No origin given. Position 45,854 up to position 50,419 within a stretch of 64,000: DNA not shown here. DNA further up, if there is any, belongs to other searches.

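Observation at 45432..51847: Kinase / tri-domain (adenylation, aminotransferase, AAR-like reductase) enzyme / PEMT-ICMT methyltransferase operon: candidate pathway to N-methylated long-chain amines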

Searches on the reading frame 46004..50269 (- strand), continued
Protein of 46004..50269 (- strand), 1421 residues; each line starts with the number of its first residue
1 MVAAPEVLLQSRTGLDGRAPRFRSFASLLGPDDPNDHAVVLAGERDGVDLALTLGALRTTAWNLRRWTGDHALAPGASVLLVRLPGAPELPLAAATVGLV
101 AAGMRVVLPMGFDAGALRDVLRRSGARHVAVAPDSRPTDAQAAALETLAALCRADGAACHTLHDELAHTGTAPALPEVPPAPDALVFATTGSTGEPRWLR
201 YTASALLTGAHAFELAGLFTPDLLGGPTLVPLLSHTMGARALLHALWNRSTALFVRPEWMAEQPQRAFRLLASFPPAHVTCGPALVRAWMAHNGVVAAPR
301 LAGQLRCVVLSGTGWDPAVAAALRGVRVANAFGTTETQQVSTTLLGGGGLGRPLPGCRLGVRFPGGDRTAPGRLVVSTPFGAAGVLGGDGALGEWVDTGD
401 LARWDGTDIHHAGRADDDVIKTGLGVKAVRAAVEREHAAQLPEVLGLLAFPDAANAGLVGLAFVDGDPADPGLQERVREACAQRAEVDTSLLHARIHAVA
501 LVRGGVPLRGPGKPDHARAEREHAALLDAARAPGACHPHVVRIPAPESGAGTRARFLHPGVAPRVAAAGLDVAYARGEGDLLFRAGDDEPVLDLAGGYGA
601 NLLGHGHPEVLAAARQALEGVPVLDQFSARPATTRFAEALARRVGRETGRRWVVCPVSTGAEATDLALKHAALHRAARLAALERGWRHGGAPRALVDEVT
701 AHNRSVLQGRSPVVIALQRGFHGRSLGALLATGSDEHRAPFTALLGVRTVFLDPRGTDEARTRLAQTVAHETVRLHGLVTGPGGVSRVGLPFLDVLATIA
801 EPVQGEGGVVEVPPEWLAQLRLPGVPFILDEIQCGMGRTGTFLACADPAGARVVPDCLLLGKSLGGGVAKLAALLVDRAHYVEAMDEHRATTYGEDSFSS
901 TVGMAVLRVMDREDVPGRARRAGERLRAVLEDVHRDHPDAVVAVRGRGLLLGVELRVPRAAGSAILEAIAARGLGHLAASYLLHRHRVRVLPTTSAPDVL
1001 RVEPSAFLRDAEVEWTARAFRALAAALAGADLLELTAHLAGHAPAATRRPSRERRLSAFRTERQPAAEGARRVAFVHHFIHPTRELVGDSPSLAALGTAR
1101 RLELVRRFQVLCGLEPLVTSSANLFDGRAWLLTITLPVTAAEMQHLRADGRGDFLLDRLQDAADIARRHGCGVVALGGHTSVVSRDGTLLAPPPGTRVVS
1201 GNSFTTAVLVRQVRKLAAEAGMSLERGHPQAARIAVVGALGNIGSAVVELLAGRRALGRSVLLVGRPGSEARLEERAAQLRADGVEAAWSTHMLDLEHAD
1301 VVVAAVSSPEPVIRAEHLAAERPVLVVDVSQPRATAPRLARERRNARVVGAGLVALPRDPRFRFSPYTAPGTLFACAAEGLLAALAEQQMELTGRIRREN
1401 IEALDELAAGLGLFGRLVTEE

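Call 34: find_encoding_contigs(protein=P0002, flank=7000, max_places=1)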
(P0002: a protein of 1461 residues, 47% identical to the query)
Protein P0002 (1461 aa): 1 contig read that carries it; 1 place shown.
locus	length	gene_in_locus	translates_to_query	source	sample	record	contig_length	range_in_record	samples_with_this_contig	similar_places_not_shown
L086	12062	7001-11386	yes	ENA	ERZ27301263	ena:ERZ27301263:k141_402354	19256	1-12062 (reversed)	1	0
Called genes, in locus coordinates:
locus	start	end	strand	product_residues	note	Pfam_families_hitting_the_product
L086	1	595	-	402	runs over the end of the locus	-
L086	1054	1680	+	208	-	-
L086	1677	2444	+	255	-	-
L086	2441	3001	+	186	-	-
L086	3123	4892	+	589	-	-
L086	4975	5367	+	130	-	PF01152:Bac_globin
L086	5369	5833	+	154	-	-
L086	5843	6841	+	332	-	PF00487:FA_desaturase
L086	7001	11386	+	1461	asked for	PF00501:AMP-binding, PF00202:Aminotran_3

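Call 35: find_encoding_contigs(protein=P0004, flank=7000, max_places=1)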
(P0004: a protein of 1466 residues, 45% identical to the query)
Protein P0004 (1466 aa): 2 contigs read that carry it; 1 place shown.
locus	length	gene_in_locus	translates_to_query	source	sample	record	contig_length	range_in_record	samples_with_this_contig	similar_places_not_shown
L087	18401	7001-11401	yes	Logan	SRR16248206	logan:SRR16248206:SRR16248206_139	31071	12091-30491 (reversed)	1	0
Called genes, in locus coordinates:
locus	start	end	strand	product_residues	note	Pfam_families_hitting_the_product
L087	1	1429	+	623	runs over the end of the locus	-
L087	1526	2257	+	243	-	PF01852:START (weak), PF10604:Polyketide_cyc2 (faint)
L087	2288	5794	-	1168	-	PF00069:Pkinase, PF03109:ABC1 (faint), PF07714:PK_Tyr_Ser-Thr, PF13191:AAA_16, PF17874:TPR_MalT (faint), PF13424:TPR_12 (weak)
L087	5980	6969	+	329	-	PF00487:FA_desaturase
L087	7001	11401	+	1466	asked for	PF00501:AMP-binding, PF00202:Aminotran_3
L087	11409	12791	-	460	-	-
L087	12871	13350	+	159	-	-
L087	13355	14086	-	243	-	PF00578:AhpC-TSA, PF08534:Redoxin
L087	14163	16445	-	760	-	PF11412:DsbD_N, PF02683:DsbD_TM, PF03190:Thioredox_DsbH (weak), PF13899:Thioredoxin_7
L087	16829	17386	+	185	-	-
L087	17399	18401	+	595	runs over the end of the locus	PF09136:Glucodextran_B (weak)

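Call 36: find_encoding_contigs(protein=P0005, flank=7000, max_places=1)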
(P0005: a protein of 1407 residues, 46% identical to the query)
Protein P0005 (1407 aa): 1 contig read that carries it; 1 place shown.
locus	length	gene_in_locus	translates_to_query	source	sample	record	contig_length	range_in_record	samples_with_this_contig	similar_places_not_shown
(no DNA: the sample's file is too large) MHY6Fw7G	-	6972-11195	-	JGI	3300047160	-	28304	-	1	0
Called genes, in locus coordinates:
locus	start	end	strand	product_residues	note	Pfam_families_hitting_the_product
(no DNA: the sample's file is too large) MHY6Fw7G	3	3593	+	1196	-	?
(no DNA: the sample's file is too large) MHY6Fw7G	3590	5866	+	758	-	PF16126:DUF4838, PF02837:Glyco_hydro_2_N, PF22666:Glyco_hydro_2_N2 (weak)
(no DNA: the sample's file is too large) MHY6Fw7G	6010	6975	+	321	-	PF00487:FA_desaturase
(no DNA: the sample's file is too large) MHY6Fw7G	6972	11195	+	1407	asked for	PF00501:AMP-binding, PF00202:Aminotran_3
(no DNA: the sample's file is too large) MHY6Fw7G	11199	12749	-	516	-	PF00884:Sulfatase, PF01663:Phosphodiest (faint), PF16347:SGSH_C (weak)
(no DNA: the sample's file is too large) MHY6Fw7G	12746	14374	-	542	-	PF00884:Sulfatase, PF01663:Phosphodiest (faint), PF16347:SGSH_C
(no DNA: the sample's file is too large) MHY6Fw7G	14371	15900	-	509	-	PF00884:Sulfatase, PF16347:SGSH_C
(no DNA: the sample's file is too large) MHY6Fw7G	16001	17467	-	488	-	PF00884:Sulfatase, PF01663:Phosphodiest, PF02995:DUF229 (weak), PF16347:SGSH_C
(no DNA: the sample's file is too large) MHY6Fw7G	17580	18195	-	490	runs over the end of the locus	PF00884:Sulfatase, PF01663:Phosphodiest (faint), PF14707:Sulfatase_C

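Call 47: find_related_loci(query=window:46004-50269:-, collection=metagenome_contigs, flank=8000)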
Query window:46004-50269:- (1421 aa) in metagenome_contigs; peptide patterns used: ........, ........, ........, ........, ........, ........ (x = any residue, [..] = any of these).
90 stretches matched a pattern; 1 encode a relative of the query (tblastn E <= 1e-3); 1 distinct loci.
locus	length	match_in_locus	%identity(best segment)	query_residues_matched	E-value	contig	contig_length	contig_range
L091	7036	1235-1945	27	715-955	1e-16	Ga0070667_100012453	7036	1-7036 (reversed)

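Call 54: search_protein_families(library=ncbifam, proteins=[L037:8989-9960:+, L005:7030-8001:+, L041:4550-5632:+, L056:15425-16534:+], max_evalue=0.01)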
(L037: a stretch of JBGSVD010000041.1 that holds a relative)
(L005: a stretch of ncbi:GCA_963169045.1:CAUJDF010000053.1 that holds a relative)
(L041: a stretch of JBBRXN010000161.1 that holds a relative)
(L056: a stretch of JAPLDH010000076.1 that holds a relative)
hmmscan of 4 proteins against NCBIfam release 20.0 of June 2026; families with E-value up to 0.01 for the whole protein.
L037:8989-9960:+ (324 aa): 5 families
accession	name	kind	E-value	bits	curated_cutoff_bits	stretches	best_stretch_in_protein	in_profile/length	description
NF052548.1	FAdesatDesABac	equivalog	5.9e-15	55.2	500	1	50-287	41-291/328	Delta(5) desaturase DesA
NF041365.1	GntB_guanitoxin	equivalog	1.7e-11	44.1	380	1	45-293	36-283/308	guanitoxin biosynthesis L-arginine gamma (S) hydroxylase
NF045690.1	BCarotKetCrtW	equivalog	4.7e-06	26.1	350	0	230-288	195-253/257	beta-carotene ketolase CrtW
NF052549.1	FAdesatDesBBac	equivalog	9.4e-06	25.1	500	1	30-291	26-292/340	Delta(10) desaturase DesB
NF045688.1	BCarotHydoxCrtR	equivalog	0.00016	20.9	475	1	32-280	28-249/297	beta-carotene hydroxylase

L005:7030-8001:+ (324 aa): 3 families
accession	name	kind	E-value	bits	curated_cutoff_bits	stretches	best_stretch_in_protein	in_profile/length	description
NF041365.1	GntB_guanitoxin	equivalog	3.8e-07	29.8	380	1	46-126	38-120/308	guanitoxin biosynthesis L-arginine gamma (S) hydroxylase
NF052548.1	FAdesatDesABac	equivalog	7.7e-07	28.5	500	1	55-116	51-114/328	Delta(5) desaturase DesA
NF045690.1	BCarotKetCrtW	equivalog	0.0066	15.8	350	0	260-285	227-252/257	beta-carotene ketolase CrtW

L041:4550-5632:+ (361 aa): 0 families

L056:15425-16534:+ (370 aa): 0 families

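Call 74: search_protein_families(library=pfam, proteins=[L032:9986-14392:+, L036:9932-14326:+, L027:9761-14200:+, L017:9935-14104:+, L037:9896-14575:+, P0015], max_evalue=0.01)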
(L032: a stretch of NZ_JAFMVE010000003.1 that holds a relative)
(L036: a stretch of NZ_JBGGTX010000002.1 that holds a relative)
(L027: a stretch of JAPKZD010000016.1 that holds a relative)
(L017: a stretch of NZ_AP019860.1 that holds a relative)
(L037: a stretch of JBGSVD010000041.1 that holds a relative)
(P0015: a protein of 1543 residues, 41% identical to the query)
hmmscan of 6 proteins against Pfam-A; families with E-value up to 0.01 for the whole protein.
L032:9986-14392:+ (1469 aa): 3 families
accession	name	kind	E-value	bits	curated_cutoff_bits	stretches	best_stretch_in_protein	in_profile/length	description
PF00202.27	Aminotran_3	-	6.2e-46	157.3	30.5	1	635-1043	23-385/403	Aminotransferase class-III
PF00501.34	AMP-binding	-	5.8e-21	75.1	29.9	1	67-396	37-358/384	AMP-binding enzyme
PF01488.26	Shikimate_DH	-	8.9e-09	36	24.3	1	1273-1390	13-129/138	Shikimate / quinate 5-dehydrogenase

L036:9932-14326:+ (1465 aa): 4 families
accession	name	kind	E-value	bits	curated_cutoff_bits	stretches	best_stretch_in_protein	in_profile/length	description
PF00202.27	Aminotran_3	-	2.6e-44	152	30.5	1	616-1063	11-399/403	Aminotransferase class-III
PF00501.34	AMP-binding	-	2.9e-19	69.6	29.9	1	34-391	3-353/384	AMP-binding enzyme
PF01488.26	Shikimate_DH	-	5.1e-07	30.3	24.3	1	1263-1388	8-131/138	Shikimate / quinate 5-dehydrogenase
PF01118.30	Semialdhyde_dh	-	0.00069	20.4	26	1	1269-1347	1-76/121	Semialdehyde dehydrogenase, NAD binding domain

L027:9761-14200:+ (1480 aa): 3 families
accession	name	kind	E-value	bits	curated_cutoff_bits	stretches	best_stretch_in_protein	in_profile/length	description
PF00202.27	Aminotran_3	-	1.3e-46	159.5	30.5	1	640-1077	23-399/403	Aminotransferase class-III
PF00501.34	AMP-binding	-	2.1e-21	76.6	29.9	1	75-401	39-355/384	AMP-binding enzyme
PF01488.26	Shikimate_DH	-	0.00037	21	24.3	1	1284-1397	14-128/138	Shikimate / quinate 5-dehydrogenase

L017:9935-14104:+ (1390 aa): 3 families
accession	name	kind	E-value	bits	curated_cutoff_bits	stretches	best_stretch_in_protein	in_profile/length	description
PF00202.27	Aminotran_3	-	2.4e-51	175.2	30.5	1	580-1010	11-401/403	Aminotransferase class-III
PF00501.34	AMP-binding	-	1.6e-22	80.3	29.9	1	88-400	37-384/384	AMP-binding enzyme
PF01488.26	Shikimate_DH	-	7.8e-05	23.2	24.3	1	1203-1316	8-128/138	Shikimate / quinate 5-dehydrogenase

L037:9896-14575:+ (1560 aa): 3 families
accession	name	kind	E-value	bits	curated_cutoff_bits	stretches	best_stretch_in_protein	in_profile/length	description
PF00202.27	Aminotran_3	-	2.7e-45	155.2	30.5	1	714-1139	27-397/403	Aminotransferase class-III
PF00501.34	AMP-binding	-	6.6e-22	78.3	29.9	1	78-395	26-331/384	AMP-binding enzyme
PF01488.26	Shikimate_DH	-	9.4e-05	23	24.3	1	1372-1484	13-124/138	Shikimate / quinate 5-dehydrogenase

P0015 (1543 aa): 5 families
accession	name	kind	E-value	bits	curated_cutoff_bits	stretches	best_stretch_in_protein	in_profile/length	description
PF00202.27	Aminotran_3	-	2e-50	172.1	30.5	1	688-1078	14-364/403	Aminotransferase class-III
PF00501.34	AMP-binding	-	2.2e-30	106.2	29.9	1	60-408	21-362/384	AMP-binding enzyme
PF01488.26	Shikimate_DH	-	1.1e-08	35.6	24.3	1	1340-1455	13-129/138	Shikimate / quinate 5-dehydrogenase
PF03807.23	F420_oxidored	-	0.0031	18.5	21.6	0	1342-1418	2-71/94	NADP oxidoreductase coenzyme F420-dependent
PF01118.30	Semialdhyde_dh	-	0.0069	17.2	26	0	1342-1415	2-75/121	Semialdehyde dehydrogenase, NAD binding domain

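Call 81: search_solved_structures(query=L056:15425-16534:+, max_evalue=10)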
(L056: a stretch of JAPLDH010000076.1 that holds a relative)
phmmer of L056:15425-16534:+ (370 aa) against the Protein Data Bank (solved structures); distinct sequences matched with E-value up to 10: 5.
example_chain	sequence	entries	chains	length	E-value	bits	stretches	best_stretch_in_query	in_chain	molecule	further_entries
9vus_A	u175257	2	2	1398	0.73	12.2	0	250-297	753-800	Soluble cytochrome b562,2-oxoglutarate receptor 1,Soluble cytochrome b562,2-oxoglutarate r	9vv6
8jbg_B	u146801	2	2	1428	0.81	12.1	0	250-297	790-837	Neuromedin-K receptor (NK3R-pFastbac1) | NK3R-pFastbac1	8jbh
5yde_A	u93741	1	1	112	1.2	11.6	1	158-211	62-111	Parafibromin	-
9wnr_z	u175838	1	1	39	1.4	11.3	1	292-323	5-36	eRAP-NC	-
8zfi_z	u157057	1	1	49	1.8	10.9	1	290-323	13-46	eRAP-NC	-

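Call 82: search_solved_structures(query=L041:4550-5632:+, max_evalue=10)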
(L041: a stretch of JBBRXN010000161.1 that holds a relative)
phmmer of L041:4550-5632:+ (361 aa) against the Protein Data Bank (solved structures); distinct sequences matched with E-value up to 10: 0.
